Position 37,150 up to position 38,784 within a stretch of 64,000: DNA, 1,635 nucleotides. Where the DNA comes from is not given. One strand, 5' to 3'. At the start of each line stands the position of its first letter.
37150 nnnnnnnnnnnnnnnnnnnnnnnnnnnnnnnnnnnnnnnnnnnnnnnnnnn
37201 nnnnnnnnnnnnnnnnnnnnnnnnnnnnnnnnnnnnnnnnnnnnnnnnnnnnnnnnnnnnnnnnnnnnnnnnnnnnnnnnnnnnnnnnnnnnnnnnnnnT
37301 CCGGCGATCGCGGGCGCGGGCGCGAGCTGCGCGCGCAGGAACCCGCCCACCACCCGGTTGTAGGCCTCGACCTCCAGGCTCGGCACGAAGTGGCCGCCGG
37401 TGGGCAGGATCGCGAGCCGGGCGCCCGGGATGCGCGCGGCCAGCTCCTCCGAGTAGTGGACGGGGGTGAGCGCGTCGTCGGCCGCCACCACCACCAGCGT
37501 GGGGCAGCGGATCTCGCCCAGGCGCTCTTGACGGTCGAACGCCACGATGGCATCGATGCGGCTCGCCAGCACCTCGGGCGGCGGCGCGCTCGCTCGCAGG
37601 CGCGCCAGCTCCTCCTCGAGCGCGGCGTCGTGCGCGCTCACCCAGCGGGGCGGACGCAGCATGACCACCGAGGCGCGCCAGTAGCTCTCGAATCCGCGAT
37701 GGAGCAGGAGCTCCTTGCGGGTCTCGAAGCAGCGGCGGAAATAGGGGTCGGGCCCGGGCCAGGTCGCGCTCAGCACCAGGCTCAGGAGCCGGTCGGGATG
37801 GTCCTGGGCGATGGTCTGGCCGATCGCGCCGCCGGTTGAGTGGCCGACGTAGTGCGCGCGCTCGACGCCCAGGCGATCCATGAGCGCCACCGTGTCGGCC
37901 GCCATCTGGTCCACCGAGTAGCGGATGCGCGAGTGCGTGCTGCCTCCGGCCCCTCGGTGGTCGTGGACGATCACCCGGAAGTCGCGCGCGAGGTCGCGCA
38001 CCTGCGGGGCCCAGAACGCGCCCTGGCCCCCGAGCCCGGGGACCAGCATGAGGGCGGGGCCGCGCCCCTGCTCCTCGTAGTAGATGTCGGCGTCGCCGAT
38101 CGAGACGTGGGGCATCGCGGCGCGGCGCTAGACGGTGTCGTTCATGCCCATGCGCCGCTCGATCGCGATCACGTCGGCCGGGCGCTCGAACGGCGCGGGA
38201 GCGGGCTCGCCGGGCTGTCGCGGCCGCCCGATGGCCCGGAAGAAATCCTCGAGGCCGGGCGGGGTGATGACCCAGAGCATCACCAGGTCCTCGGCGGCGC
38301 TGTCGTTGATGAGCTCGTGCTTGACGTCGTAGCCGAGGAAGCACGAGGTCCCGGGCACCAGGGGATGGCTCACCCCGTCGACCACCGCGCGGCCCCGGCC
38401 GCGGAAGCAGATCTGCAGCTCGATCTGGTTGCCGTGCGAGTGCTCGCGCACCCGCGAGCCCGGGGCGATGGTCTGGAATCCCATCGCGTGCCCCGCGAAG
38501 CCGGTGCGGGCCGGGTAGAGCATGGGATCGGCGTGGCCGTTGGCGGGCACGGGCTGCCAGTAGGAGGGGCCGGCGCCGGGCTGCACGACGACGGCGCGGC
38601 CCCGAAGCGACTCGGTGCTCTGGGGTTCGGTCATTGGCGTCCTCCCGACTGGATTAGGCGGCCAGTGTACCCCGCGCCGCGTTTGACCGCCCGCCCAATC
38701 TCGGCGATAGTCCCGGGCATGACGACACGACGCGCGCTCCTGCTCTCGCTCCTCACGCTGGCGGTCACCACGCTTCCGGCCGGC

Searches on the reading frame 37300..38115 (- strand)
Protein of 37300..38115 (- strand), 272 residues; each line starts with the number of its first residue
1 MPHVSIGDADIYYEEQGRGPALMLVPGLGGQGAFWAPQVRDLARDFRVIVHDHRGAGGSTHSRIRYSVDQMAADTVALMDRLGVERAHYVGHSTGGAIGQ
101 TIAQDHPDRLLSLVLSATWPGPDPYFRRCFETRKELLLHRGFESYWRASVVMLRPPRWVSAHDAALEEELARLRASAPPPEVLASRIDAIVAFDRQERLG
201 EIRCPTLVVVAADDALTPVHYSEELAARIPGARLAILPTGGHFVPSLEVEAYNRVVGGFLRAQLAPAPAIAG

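Call 4: search_protein_families(library=pfam, max_evalue=0.01, proteins=[window:37300-38115:-])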
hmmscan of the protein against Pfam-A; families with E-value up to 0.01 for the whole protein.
seq(272 aa): 5 families
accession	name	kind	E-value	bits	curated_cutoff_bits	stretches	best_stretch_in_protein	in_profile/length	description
PF00561.26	Abhydrolase_1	-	4.5e-34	118.6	25.8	1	20-244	1-240/245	alpha/beta hydrolase fold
PF12146.15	Hydrolase_4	-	1.8e-19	70.5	27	1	21-242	6-232/239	Serine aminopeptidase, S33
PF12697.13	Abhydrolase_6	-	2.4e-17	64.8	26.3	1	24-247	3-208/217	Alpha/beta hydrolase family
PF03959.19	FSH1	-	0.00093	19.4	21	1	200-248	157-205/211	Serine hydrolase (FSH1)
PF08386.16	Abhydrolase_4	-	0.00098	19.6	21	1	203-266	34-97/103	TAP-like protein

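Call 5: search_protein_families(library=ncbifam, max_evalue=0.01, proteins=[window:37300-38115:-])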
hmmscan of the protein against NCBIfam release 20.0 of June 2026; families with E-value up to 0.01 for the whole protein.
seq(272 aa): 37 families (the best 25 are shown)
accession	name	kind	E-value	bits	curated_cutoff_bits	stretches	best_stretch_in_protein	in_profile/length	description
TIGR03611.1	RutD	equivalog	4.7e-68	229.4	238.5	1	15-262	9-257/258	pyrimidine utilization protein D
NF051488.1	bifunc_PcaDC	exception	1.7e-47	162.4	390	1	15-263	6-253/375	bifunctional 3-oxoadipate enol-lactonase/4-carboxymuconolactone decarboxylase PcaDC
TIGR02427.1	protocat_pcaD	equivalog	1.4e-45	155.7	255.85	1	11-261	2-251/251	3-oxoadipate enol-lactonase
NF051487.1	bifunc_PcaCD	exception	1.8e-34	119.6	430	1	20-261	173-412/413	bifunctional 4-carboxymuconolactone decarboxylase/3-oxoadipate enol-lactonase PcaCD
NF011457.0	PRK14875.1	equivalog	6.5e-24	84.6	307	1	3-117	114-230/372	acetoin dehydrogenase dihydrolipoyllysine-residue acetyltransferase subunit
TIGR03056.1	bchO_mg_che_rel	equivalog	7.4e-23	80.9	172.55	2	4-108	11-118/278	alpha/beta fold hydrolase BchO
NF052610.1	macro_16_ester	equivalog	4.6e-22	78.7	420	2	11-118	13-127/281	alpha/beta fold macrolide esterase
TIGR03343.1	biphenyl_bphD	equivalog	1.5e-20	73.6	462.15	1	7-261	18-281/282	2-hydroxy-6-oxo-6-phenylhexa-2,4-dienoate hydrolase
NF053683.1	esterase_mleBRB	exception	1.5e-18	67.4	585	2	20-118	24-127/280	BRB family alpha/beta fold macrolide esterase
NF041759.1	mac_hydro_EstT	equivalog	5.4e-18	65.1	450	2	8-120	9-128/278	macrolide hydrolase EstT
TIGR02240.1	PHA_depoly_arom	equivalog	2.5e-17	63.1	250.6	2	21-120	27-126/276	poly(3-hydroxyalkanoate) depolymerase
TIGR01738.1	bioH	equivalog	2.6e-16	60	206.95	2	18-120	2-100/245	pimeloyl-ACP methyl ester esterase BioH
NF050089.1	i_nPHAscl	equivalog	4.2e-16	58.9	300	1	11-118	10-117/288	intracellular short-chain-length polyhydroxyalkanoate depolymerase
NF053684.1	esterase_mleBCA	exception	5.4e-16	58.6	570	1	11-118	13-127/281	BCA family alpha/beta fold macrolide esterase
NF045632.1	hydroxlase_HsaD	equivalog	5.6e-16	58.3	400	1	6-117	19-136/290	4,5:9,10-diseco-3-hydroxy-5,9,17-trioxoandrosta-1(10),2-diene-4-oate hydrolase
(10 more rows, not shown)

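Call 46: search_protein_families(library=padloc, max_evalue=0.001, proteins=[window:37300-38115:-])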
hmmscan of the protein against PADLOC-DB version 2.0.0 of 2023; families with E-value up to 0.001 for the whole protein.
window:37300-38115:- (272 aa): 1 family
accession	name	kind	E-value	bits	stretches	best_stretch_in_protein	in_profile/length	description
PDLC01094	C3a206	-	1.7e-07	28.6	1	72-116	200-244/504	TAP-like protein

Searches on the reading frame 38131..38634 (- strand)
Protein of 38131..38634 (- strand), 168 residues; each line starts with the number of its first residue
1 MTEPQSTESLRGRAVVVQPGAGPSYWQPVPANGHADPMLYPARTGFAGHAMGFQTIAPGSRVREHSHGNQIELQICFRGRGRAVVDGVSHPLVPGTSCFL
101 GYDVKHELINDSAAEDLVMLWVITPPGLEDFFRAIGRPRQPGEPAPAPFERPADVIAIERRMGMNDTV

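Call 4: search_protein_families(library=pfam, max_evalue=0.01, proteins=[window:38131-38634:-])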
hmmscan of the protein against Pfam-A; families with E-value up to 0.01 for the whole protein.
seq(168 aa): 2 families
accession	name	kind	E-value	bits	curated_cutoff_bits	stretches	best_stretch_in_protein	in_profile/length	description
PF07883.17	Cupin_2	-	1.2e-10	41.4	27.2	1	53-122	2-69/70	Cupin domain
PF02311.25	AraC_binding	-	4e-05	23.8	21.1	1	57-128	11-80/135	AraC-like ligand binding domain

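Call 5: search_protein_families(library=ncbifam, max_evalue=0.01, proteins=[window:38131-38634:-])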
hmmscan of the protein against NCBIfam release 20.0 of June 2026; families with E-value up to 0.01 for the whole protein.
seq(168 aa): 0 families

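Call 46: search_protein_families(library=padloc, max_evalue=0.001, proteins=[window:38131-38634:-])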
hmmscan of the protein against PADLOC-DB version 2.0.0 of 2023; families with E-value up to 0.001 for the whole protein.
window:38131-38634:- (168 aa): 0 families
